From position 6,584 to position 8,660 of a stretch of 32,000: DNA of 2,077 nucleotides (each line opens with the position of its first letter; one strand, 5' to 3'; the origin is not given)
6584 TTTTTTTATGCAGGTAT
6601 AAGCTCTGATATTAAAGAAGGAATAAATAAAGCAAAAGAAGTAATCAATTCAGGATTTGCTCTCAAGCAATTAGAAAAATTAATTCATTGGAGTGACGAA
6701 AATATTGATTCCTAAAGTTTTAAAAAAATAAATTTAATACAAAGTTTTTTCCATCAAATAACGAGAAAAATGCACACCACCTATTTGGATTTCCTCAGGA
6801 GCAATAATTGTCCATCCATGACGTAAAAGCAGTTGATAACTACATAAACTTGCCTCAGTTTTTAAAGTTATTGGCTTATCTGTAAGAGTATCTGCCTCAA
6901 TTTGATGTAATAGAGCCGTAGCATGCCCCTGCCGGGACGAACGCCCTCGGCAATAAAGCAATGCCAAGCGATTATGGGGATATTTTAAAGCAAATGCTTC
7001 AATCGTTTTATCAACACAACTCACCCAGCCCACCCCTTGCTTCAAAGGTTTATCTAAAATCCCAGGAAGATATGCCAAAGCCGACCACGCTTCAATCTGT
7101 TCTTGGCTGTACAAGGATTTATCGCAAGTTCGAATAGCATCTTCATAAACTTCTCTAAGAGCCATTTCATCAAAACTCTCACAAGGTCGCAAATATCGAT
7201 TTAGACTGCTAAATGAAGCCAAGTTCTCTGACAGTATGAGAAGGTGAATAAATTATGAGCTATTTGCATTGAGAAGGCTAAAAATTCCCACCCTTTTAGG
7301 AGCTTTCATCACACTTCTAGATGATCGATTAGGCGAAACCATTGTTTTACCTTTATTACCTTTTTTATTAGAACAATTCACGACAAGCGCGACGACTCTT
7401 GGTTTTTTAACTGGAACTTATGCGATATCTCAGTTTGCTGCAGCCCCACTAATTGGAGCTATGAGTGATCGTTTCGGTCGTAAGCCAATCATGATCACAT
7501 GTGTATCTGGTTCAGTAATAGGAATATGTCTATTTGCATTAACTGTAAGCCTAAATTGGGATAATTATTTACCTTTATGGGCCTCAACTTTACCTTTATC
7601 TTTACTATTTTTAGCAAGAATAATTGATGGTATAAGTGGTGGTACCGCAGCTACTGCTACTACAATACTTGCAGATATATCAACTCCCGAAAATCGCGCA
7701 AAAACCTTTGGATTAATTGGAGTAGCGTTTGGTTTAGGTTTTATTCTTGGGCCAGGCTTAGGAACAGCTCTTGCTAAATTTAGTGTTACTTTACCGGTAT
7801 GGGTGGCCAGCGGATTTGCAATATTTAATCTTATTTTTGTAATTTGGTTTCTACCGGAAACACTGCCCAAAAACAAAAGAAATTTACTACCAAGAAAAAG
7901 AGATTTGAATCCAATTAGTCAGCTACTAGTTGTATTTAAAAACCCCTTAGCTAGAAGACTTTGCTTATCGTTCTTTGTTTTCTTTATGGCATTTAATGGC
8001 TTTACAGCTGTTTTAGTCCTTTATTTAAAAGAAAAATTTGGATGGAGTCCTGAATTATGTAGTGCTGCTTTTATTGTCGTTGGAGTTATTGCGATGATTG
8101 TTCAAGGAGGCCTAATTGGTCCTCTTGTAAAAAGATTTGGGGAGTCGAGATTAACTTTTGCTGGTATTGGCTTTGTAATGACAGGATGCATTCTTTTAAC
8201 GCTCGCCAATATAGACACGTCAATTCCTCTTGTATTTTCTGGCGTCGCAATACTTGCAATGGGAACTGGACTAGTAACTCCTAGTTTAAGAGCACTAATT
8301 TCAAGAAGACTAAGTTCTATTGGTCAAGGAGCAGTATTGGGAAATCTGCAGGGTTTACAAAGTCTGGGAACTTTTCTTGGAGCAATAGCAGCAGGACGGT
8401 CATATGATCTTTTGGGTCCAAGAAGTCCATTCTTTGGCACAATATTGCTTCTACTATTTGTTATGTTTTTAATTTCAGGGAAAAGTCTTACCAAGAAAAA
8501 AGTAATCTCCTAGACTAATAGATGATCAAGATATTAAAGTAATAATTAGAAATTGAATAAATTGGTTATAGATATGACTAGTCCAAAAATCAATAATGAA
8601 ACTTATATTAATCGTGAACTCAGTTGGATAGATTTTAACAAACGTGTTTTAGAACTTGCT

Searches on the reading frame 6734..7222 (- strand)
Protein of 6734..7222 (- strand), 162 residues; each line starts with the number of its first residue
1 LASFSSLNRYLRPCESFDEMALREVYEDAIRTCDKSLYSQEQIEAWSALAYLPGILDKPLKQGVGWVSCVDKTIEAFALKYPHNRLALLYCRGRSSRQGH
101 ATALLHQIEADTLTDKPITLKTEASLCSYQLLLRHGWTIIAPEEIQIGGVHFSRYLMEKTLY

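Call 3: search_protein_families(library=pfam, proteins=[window:6734-7222:-], max_evalue=0.01)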
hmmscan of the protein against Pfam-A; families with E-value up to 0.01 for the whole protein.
window:6734-7222:- (162 aa): 1 family
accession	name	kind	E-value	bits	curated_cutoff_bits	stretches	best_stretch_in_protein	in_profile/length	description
PF13673.13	Acetyltransf_10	-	0.0094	16.4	23.6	0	66-153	34-122/128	Acetyltransferase (GNAT) domain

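Call 4: search_protein_families(library=ncbifam, proteins=[window:6734-7222:-], max_evalue=0.01)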
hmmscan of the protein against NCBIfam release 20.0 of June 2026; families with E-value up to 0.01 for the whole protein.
window:6734-7222:- (162 aa): 1 family
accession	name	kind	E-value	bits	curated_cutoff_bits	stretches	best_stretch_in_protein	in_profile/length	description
NF007338.0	PRK09831.1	equivalog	2.5e-06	27.7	146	1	19-159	14-146/150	GNAT family N-acetyltransferase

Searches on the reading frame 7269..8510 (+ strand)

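Call 3: search_protein_families(library=pfam, proteins=[window:7269-8510:+], max_evalue=0.01)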
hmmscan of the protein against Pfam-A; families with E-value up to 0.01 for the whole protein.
window:7269-8510:+ (414 aa): 5 families
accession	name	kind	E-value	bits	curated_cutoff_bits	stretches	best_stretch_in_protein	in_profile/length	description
PF07690.21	MFS_1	-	5.7e-55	187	33.4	2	19-372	8-347/347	Major Facilitator Superfamily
PF12832.13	MFS_1_like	-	5.3e-16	59.1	25.2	1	26-388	18-371/373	MFS_1 like family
PF00083.30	Sugar_tr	-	5.3e-15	55.7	22.3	1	40-198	44-194/452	Sugar (and other) transporter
PF13347.12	MFS_2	-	2.2e-11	43.4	27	1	145-345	143-340/427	MFS/sugar transport protein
PF03209.21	PUCC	-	1.7e-06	27.8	21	1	75-383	52-364/401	PUCC protein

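Call 4: search_protein_families(library=ncbifam, proteins=[window:7269-8510:+], max_evalue=0.01)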
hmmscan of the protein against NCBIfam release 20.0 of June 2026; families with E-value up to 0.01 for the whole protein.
window:7269-8510:+ (414 aa): 43 families (the best 25 are shown)
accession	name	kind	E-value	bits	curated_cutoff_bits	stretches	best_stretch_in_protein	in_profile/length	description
NF012174.0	tet_MFS_A_B_C_D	equivalog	3.5e-59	200.5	475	1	13-380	8-357/382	Tet(A)/Tet(B)/Tet(C) family tetracycline efflux MFS transporter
NF045486.1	tet_MFS_30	exception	1.8e-44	152.5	730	1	15-402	11-378/392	tetracycline efflux MFS transporter Tet(30)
NF012193.0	tet_MFS_A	exception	1.9e-42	145.6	840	1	14-373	11-352/394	tetracycline efflux MFS transporter Tet(A)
NF012191.0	tet_MFS_C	exception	4.8e-42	144.3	850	1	15-374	13-354/396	tetracycline efflux MFS transporter Tet(C)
NF012177.1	tet_MFS_42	exception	5e-41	141.3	850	1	20-403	10-383/411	tetracycline efflux MFS transporter Tet(42)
NF045684.1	tet_MFS_65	exception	1.4e-40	139.7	800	1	19-376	8-346/383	tetracycline efflux MFS transporter Tet(65)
NF012187.0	tet_MFS_E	exception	7.3e-38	130.7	820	1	9-373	5-352/405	tetracycline efflux MFS transporter Tet(E)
NF012207.0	tet_MFS_H_J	exception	9e-36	123.7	700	1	13-373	10-352/392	Tet(H)/Tet(J) family tetracycline efflux MFS transporter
NF012195.0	tet_MFS_H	exception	3e-35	122.1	840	1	13-374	10-353/392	tetracycline efflux MFS transporter Tet(H)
NF045488.1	tet_MFS_62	exception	7.1e-35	120.9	775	1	18-379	13-356/385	tetracycline efflux MFS transporter Tet(62)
NF012188.1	tet_MFS_Y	exception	9.5e-35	120.4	820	1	9-385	5-362/391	tetracycline efflux MFS transporter Tet(Y)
NF012192.0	tet_MFS_G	exception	5e-34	118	800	1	18-375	14-353/391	tetracycline efflux MFS transporter Tet(G)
NF012186.0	tet_MFS_D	exception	8.3e-34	117.2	775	1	7-371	4-347/394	tetracycline efflux MFS transporter Tet(D)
NF012190.1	tet_MFS_B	exception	6.7e-33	114.3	850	1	12-373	9-351/400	tetracycline efflux MFS transporter Tet(B)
NF012194.0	tet_MFS_J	exception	1.1e-31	110.1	870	1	14-373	11-352/398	tetracycline efflux MFS transporter Tet(J)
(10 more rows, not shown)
